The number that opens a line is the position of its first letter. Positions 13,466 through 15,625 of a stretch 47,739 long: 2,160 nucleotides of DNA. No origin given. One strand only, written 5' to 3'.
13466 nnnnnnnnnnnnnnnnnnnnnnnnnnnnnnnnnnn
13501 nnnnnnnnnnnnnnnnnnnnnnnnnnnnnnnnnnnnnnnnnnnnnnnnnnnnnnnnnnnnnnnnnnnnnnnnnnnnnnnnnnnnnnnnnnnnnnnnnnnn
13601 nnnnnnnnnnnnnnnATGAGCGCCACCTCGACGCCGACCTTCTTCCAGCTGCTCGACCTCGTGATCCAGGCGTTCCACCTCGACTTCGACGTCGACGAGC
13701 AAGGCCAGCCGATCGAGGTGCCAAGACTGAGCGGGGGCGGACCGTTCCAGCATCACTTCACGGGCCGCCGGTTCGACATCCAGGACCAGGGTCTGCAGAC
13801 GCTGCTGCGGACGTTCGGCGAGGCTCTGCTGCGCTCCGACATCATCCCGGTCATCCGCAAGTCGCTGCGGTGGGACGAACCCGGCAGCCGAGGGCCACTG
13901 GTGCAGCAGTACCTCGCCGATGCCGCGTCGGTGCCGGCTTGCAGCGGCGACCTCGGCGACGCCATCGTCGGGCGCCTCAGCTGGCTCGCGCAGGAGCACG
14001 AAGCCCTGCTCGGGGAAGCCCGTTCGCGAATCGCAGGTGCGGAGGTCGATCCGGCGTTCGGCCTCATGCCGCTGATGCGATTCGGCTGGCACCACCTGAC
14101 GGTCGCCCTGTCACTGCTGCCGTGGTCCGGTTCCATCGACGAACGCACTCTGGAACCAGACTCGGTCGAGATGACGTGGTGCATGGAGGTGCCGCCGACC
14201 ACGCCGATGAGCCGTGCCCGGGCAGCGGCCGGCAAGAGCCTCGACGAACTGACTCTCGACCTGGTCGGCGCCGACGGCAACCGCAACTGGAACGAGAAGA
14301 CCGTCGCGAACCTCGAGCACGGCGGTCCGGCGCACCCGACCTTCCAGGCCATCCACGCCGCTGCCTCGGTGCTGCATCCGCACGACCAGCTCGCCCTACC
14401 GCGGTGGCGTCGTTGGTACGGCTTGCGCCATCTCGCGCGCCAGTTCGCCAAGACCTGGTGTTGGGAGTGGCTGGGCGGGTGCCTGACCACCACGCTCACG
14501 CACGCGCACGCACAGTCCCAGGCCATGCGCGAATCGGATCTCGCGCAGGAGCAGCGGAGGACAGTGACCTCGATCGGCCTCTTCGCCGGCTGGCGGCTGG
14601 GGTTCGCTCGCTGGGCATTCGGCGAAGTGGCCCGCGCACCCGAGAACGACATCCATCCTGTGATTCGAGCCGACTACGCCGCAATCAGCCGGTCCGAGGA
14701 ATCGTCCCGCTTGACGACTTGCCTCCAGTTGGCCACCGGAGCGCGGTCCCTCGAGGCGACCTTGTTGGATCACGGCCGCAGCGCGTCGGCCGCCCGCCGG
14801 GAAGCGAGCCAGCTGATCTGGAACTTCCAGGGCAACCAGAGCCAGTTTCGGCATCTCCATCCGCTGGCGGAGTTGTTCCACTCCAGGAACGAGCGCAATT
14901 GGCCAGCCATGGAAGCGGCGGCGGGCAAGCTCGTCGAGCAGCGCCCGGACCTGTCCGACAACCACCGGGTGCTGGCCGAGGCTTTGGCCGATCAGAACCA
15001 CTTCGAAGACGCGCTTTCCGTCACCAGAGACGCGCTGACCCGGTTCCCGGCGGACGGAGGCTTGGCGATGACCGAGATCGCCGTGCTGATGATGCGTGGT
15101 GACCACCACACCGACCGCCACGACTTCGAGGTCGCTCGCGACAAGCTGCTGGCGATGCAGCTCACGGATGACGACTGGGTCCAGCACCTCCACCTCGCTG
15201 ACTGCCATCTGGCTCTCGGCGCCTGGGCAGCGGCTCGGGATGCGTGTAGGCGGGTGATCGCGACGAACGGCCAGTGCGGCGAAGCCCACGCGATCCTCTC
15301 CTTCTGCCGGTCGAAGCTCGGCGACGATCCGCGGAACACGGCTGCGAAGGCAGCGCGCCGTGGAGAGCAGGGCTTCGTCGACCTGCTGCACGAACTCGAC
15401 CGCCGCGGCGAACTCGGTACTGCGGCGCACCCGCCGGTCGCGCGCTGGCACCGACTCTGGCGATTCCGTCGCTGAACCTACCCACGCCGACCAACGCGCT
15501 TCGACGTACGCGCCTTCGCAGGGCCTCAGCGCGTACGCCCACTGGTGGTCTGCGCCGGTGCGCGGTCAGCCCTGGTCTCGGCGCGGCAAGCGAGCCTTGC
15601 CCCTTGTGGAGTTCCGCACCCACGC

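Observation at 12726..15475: Prokaryotic viperin coupled to a 619-aa HTH/TPR partner, nested between pglW and pglX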

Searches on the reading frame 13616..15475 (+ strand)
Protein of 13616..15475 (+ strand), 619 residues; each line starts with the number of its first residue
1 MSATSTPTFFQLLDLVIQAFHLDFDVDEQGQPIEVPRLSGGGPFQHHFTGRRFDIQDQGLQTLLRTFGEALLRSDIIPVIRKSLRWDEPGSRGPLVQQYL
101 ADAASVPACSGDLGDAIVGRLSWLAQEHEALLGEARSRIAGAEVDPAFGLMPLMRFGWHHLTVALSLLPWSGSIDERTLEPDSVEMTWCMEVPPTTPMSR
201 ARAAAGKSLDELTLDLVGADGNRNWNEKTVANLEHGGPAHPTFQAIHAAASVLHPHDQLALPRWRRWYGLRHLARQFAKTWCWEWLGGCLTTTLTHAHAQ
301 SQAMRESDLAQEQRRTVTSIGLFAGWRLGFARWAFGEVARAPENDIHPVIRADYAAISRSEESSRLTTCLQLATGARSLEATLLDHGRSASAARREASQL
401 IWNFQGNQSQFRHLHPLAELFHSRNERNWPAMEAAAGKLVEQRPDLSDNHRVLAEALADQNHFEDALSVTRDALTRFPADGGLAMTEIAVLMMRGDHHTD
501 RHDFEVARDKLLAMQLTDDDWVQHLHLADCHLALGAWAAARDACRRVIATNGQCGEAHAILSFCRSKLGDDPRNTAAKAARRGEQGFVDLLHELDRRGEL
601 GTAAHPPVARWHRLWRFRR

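Call 3: search_protein_families(library=pfam, proteins=[window:13616-15475:+], max_evalue=0.01)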
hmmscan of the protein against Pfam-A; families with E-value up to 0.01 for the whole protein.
window:13616-15475:+ (619 aa): 5 families
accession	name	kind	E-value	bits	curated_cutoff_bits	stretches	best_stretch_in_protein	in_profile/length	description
PF13428.12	TPR_14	-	3.3e-07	30.8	23.5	0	450-482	4-36/44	Tetratricopeptide repeat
PF07719.23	TPR_2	-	1.2e-05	25.5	27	0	524-551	4-31/34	Tetratricopeptide repeat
PF14559.12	TPR_19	-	5.2e-05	23.9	25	0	524-561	28-65/68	Tetratricopeptide repeat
PF13432.12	TPR_16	-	0.00017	22.4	32.7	1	493-549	2-59/65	Tetratricopeptide repeat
PF12895.13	ANAPC3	-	0.0077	16.9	27.2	0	509-569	13-70/82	Anaphase-promoting complex, cyclosome, subunit 3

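Call 4: search_protein_families(library=padloc, proteins=[window:13616-15475:+], max_evalue=0.01)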
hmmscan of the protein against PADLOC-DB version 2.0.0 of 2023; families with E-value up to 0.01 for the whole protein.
window:13616-15475:+ (619 aa): 0 families

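Call 5: search_protein_families(library=ncbifam, proteins=[window:13616-15475:+], max_evalue=0.01)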
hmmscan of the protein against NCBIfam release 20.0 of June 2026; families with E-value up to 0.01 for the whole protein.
window:13616-15475:+ (619 aa): 0 families

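Call 7: find_homologous_proteins(query=window:13616-15475:+, max_evalue=0.001)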
Query window:13616-15475:+ (619 aa): 6 proteins with E <= 0.001 among 8000 candidates.
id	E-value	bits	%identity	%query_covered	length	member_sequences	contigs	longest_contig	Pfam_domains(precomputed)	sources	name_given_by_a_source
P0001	1.4e-290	983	100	69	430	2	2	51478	PF14559.13,PF13428.13,PF07719.24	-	-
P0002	5.0e-230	783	59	100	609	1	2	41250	PF13432.13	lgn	-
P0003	7.7e-219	746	56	100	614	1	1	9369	PF13432.13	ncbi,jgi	jgi:hypothetical protein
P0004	7.7e-196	670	53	100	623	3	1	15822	-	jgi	jgi:tetratricopeptide (TPR) repeat protein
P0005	6.5e-187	641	51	100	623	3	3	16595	PF13432.13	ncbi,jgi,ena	jgi:tetratricopeptide (TPR) repeat protein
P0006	2.5e-186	639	50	100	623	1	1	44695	PF14559.13,PF13428.13,PF07719.24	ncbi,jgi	jgi:tetratricopeptide (TPR) repeat protein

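Call 8: find_encoding_contigs(protein=P0002, flank=10000, max_places=3)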
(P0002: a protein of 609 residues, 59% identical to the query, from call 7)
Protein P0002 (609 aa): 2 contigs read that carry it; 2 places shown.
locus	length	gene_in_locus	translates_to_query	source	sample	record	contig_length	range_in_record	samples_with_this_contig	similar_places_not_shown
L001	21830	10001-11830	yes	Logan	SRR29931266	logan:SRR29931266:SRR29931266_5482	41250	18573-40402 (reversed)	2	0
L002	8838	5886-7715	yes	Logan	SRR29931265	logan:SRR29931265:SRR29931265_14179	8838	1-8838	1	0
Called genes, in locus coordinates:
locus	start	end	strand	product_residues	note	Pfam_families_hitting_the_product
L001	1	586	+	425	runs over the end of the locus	PF00589:Phage_integrase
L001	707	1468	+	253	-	-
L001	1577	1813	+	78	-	PF07618:DUF1580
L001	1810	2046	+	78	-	-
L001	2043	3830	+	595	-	PF13148:DUF3987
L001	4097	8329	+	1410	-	PF08378:NERD, PF00069:Pkinase, PF07714:PK_Tyr_Ser-Thr, PF00069:Pkinase, PF07714:PK_Tyr_Ser-Thr, PF03118:RNA_pol_A_CTD (weak)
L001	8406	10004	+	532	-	PF02223:Thymidylate_kin, PF13238:AAA_18, PF13521:AAA_28, PF13671:AAA_33, PF04055:Radical_SAM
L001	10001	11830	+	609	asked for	PF13432:TPR_16 (faint)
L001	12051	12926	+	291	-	-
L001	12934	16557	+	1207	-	PF20473:MmeI_Mtase, PF07669:Eco57I, PF22654:DUF7008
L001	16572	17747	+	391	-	PF04326:SLFN_AlbA_2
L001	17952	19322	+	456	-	-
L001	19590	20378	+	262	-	-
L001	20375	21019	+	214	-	-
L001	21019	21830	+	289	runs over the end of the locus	-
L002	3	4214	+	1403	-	?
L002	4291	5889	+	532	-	PF02223:Thymidylate_kin, PF13238:AAA_18, PF13521:AAA_28, PF13671:AAA_33, PF04055:Radical_SAM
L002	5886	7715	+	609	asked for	PF13432:TPR_16 (faint)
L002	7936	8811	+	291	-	-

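Call 9: find_encoding_contigs(protein=P0003, flank=10000, max_places=3)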
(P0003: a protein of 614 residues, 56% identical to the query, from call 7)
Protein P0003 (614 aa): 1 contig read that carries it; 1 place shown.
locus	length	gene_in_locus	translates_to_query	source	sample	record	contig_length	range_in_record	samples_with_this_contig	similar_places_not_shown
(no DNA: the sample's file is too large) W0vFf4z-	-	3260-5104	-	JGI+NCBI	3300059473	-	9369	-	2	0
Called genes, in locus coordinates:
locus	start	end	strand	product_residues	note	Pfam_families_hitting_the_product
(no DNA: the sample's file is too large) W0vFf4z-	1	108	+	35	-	?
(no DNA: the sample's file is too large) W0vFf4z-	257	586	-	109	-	PF18478:PIN_10 (weak), PF18480:DUF5615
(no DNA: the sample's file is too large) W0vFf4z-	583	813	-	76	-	PF04255:DUF433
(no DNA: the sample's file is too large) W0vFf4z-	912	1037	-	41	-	-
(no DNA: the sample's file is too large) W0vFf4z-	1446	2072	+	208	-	PF00665:rve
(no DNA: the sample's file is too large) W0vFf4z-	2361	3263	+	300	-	PF04055:Radical_SAM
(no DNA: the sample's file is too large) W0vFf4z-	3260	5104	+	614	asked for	PF13432:TPR_16 (faint)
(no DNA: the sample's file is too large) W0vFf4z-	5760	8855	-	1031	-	PF13091:PLDc_2, PF00270:DEAD, PF04851:ResIII, PF18766:SWI2_SNF2, PF00271:Helicase_C, PF11907:DUF3427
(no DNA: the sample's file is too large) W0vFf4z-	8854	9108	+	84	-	-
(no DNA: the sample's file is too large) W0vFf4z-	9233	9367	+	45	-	?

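Call 10: find_encoding_contigs(protein=P0004, flank=10000, max_places=3)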
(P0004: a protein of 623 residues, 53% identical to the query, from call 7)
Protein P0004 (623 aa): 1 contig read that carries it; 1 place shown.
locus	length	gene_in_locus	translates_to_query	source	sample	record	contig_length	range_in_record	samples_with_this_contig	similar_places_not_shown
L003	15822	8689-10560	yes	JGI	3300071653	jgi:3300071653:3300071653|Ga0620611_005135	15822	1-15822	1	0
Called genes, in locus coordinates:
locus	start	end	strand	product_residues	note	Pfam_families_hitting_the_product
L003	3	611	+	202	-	?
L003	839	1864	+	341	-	PF00702:Hydrolase (weak), PF12710:HAD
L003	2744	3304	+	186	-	PF07618:DUF1580 (weak)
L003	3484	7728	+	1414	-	PF08378:NERD, PF00069:Pkinase, PF07714:PK_Tyr_Ser-Thr, PF00069:Pkinase, PF07714:PK_Tyr_Ser-Thr, PF03118:RNA_pol_A_CTD (weak)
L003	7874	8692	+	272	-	PF04055:Radical_SAM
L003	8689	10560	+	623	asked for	-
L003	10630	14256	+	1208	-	PF20473:MmeI_Mtase, PF07669:Eco57I, PF22654:DUF7008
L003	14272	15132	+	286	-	PF04326:SLFN_AlbA_2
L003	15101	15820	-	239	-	?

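Call 11: find_encoding_contigs(protein=P0005, flank=10000, max_places=3)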
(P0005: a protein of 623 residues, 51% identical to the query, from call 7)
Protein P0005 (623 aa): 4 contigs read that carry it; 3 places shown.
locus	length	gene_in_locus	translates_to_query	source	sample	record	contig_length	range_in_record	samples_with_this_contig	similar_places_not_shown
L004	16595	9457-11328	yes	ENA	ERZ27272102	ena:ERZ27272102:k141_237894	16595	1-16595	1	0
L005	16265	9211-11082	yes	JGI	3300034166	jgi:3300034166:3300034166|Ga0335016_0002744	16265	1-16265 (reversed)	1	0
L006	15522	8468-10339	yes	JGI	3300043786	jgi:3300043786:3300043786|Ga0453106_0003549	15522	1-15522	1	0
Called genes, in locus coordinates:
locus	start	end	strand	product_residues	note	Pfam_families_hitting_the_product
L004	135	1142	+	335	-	PF00459:Inositol_P (weak)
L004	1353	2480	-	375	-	PF13098:Thioredoxin_2 (faint), PF00578:AhpC-TSA, PF08534:Redoxin, PF00085:Thioredoxin (weak), PF13905:Thioredoxin_8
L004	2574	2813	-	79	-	-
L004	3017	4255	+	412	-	PF13565:HTH_32, PF00665:rve, PF13683:rve_3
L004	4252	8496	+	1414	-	PF08378:NERD, PF00069:Pkinase, PF07714:PK_Tyr_Ser-Thr, PF00069:Pkinase, PF07714:PK_Tyr_Ser-Thr, PF03118:RNA_pol_A_CTD (weak)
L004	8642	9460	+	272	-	PF04055:Radical_SAM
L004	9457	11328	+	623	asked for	PF13432:TPR_16 (faint)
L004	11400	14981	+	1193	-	PF20473:MmeI_Mtase, PF07669:Eco57I, PF22654:DUF7008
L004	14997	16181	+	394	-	PF04326:SLFN_AlbA_2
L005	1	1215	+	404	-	?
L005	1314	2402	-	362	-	PF14088:DUF4268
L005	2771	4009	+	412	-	PF13565:HTH_32, PF00665:rve, PF13683:rve_3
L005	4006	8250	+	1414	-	PF08378:NERD, PF00069:Pkinase, PF07714:PK_Tyr_Ser-Thr, PF00069:Pkinase, PF07714:PK_Tyr_Ser-Thr, PF03118:RNA_pol_A_CTD (weak)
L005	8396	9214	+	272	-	PF04055:Radical_SAM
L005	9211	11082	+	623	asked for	PF13432:TPR_16 (faint)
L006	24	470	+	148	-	-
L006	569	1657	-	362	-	PF14088:DUF4268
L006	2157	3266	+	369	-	PF00665:rve, PF13683:rve_3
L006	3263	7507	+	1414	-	PF08378:NERD, PF00069:Pkinase, PF07714:PK_Tyr_Ser-Thr, PF00069:Pkinase, PF07714:PK_Tyr_Ser-Thr, PF03118:RNA_pol_A_CTD (weak)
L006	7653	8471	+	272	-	PF04055:Radical_SAM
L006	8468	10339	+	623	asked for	PF13432:TPR_16 (faint)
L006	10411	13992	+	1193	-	PF20473:MmeI_Mtase, PF07669:Eco57I, PF22654:DUF7008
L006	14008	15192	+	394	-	PF04326:SLFN_AlbA_2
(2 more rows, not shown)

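Call 12: find_encoding_contigs(protein=P0006, flank=10000, max_places=3)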
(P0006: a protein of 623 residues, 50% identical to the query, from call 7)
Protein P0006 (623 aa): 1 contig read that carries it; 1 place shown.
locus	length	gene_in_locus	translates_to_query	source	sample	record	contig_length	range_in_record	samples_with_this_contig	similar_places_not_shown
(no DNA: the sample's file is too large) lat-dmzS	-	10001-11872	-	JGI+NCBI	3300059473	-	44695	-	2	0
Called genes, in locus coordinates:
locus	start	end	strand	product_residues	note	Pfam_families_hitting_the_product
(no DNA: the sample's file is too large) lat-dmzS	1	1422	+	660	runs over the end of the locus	PF07693:KAP_NTPase, PF13191:AAA_16 (weak), PF13401:AAA_22 (weak)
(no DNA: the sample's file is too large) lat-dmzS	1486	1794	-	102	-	-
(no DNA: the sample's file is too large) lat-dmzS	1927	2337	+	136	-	-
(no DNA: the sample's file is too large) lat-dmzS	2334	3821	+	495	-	PF00239:Resolvase, PF07508:Recombinase, PF13408:Zn_ribbon_recom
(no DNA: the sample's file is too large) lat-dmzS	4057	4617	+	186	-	PF07618:DUF1580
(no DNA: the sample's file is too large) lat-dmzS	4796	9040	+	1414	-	PF08378:NERD, PF00069:Pkinase, PF07714:PK_Tyr_Ser-Thr, PF00069:Pkinase, PF07714:PK_Tyr_Ser-Thr, PF03118:RNA_pol_A_CTD (weak)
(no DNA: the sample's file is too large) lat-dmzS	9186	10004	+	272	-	PF04055:Radical_SAM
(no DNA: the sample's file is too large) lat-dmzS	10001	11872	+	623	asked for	PF13428:TPR_14 (faint), PF14559:TPR_19 (faint), PF07719:TPR_2 (faint)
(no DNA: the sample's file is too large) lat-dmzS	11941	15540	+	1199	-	PF20473:MmeI_Mtase, PF07669:Eco57I, PF22654:DUF7008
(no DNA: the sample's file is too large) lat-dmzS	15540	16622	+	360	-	-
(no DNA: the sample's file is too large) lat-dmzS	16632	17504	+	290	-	PF20613:HipA_2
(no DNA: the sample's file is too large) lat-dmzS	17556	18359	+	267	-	PF11236:DUF3037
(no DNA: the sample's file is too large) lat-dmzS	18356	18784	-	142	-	?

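Call 23: search_solved_structures(query=A1, max_evalue=10, show_alignments=0)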
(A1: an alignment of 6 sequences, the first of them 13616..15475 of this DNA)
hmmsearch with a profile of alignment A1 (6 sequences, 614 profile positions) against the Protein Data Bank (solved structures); distinct sequences matched with E-value up to 10: 4.
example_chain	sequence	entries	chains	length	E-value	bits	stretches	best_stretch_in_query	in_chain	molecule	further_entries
8bda_E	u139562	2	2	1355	0.076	14.7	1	439-575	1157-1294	Intraflagellar transport protein 139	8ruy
4yy2_A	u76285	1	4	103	0.11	14.2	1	195-231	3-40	dTor_3x33L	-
4yy5_A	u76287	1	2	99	0.37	12.4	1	198-231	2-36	dTor_3x33L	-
1qz2_A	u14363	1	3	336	0.52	11.9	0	515-541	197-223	FK506-binding protein 4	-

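Call 24: find_related_loci(query=A1, collection=genome_contigs, flank=10000)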
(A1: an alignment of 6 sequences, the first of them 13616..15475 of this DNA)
Query A1 (619 aa) in genome_contigs; peptide patterns used: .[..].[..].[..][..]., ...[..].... (x = any residue, [..] = any of these).
212 stretches matched a pattern, but none encodes a relative of the query by tblastn (E <= 1e-3).

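Call 26: find_related_loci(query=A1, collection=metagenome_contigs, flank=10000)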
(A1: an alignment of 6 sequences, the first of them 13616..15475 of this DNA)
Query A1 (619 aa) in metagenome_contigs; peptide patterns used: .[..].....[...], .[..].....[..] (x = any residue, [..] = any of these).
314 stretches matched a pattern; 1 encode a relative of the query (tblastn E <= 1e-3); 1 distinct loci.
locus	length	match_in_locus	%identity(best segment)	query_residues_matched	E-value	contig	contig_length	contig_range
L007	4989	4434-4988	48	1-194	8e-52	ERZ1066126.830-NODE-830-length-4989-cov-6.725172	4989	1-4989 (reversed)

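Call 27: find_related_loci(query=A1, collection=viral_contigs, flank=10000)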
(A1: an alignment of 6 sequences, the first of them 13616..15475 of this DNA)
Query A1 (619 aa) in viral_contigs; peptide patterns used: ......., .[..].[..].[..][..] (x = any residue, [..] = any of these).
268 stretches matched a pattern, but none encodes a relative of the query by tblastn (E <= 1e-3).

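Call 30: search_protein_families(library=padloc, proteins=[L007:2542-4437:+, L007:138-2765:+, L001:8406-10004:+, L003:7874-8692:+, L004:8642-9460:+, L001:12051-12926:+, L001:16572-17747:+], max_evalue=0.001)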
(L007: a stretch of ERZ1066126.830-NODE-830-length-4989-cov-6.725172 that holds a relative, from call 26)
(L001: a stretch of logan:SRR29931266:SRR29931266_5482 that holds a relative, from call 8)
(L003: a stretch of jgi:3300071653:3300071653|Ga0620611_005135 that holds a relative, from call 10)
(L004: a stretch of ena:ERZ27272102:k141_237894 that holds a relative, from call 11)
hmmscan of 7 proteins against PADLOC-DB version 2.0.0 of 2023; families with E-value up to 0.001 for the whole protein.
L007:2542-4437:+ (631 aa): 5 families
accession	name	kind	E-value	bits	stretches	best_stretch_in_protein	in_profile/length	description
PDLC02903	pVip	-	5e-81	269.9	1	349-620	1-256/257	Viperins not associated with kinases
PDLC02905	pVip-kinase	-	1.2e-72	243.6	1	347-627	181-461/474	Viperin-kinase fusion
PDLC02904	pVip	-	5.1e-71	237.2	1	349-621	4-262/262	Viperins associated with kinases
PDLC04690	PDC-M51B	-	1e-24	85.3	1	124-277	4-158/191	-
PDLC02911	VakA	-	2e-06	26.4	1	125-253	5-116/163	-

L007:138-2765:+ (875 aa): 31 families (the best 25 are shown)
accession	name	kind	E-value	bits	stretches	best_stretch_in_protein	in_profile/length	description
PDLC02512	PglW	-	3.9e-224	745.4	1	2-872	534-1398/1403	PglW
PDLC02514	PglW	-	5.1e-33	111.9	2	54-252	577-779/1335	PglW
PDLC04042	PD-T4-6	-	3.2e-23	80.8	1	16-247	46-278/292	-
PDLC04138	mad6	-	4.2e-23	80.1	1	19-257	92-329/659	mads_6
PDLC02513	PglW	-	2.9e-18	62.6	2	260-365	777-884/1413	PglW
PDLC04053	PD-T4-6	-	1.6e-16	58.7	1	16-255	46-286/311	-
PDLC04041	PD-T4-6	-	8.4e-14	49.6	1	16-253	65-305/443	-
PDLC03920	MkoA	-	2.9e-12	43.7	1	25-251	54-287/1112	-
PDLC04054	PD-T4-6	-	6.9e-12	43.4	1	16-184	47-216/347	-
PDLC04045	PD-T4-6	-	7.8e-12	42.8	1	65-241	125-298/350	-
PDLC04044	PD-T4-6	-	2.1e-11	41.6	1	28-258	86-308/372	-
PDLC04061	PD-T4-6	-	3.3e-11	41.4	1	16-259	53-303/510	-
PDLC04047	PD-T4-6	-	2.7e-10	37.8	1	25-239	57-270/327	-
PDLC04039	PD-T4-6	-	9.1e-10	36.1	1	17-242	52-276/458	-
PDLC04043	PD-T4-6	-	1.4e-09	35.6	1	16-252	52-287/452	-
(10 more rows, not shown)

L001:8406-10004:+ (532 aa): 5 families
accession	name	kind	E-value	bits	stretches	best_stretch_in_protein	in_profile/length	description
PDLC02903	pVip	-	7.5e-79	262.8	1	250-521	1-256/257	Viperins not associated with kinases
PDLC02904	pVip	-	8.5e-71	236.5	1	250-522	4-262/262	Viperins associated with kinases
PDLC02905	pVip-kinase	-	2.2e-70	236.3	1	247-526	180-459/474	Viperin-kinase fusion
PDLC04690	PDC-M51B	-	5.1e-26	89.6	1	24-177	4-158/191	-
PDLC02911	VakA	-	1.4e-06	27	1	25-154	5-117/163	-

L003:7874-8692:+ (272 aa): 3 families
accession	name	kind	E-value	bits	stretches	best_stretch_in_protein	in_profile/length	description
PDLC02903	pVip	-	5.4e-74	246.9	1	1-261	12-256/257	Viperins not associated with kinases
PDLC02905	pVip-kinase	-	3.5e-65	219.1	1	1-265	194-458/474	Viperin-kinase fusion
PDLC02904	pVip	-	9.2e-64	213.5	1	1-262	15-262/262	Viperins associated with kinases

L004:8642-9460:+ (272 aa): 3 families
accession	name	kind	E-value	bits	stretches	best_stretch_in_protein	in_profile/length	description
PDLC02903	pVip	-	5.6e-75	250.1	1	1-261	12-256/257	Viperins not associated with kinases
PDLC02905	pVip-kinase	-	1.2e-64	217.3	1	1-265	194-458/474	Viperin-kinase fusion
PDLC02904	pVip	-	2.6e-64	215.3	1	1-262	15-262/262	Viperins associated with kinases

L001:12051-12926:+ (291 aa): 0 families

L001:16572-17747:+ (391 aa): 0 families
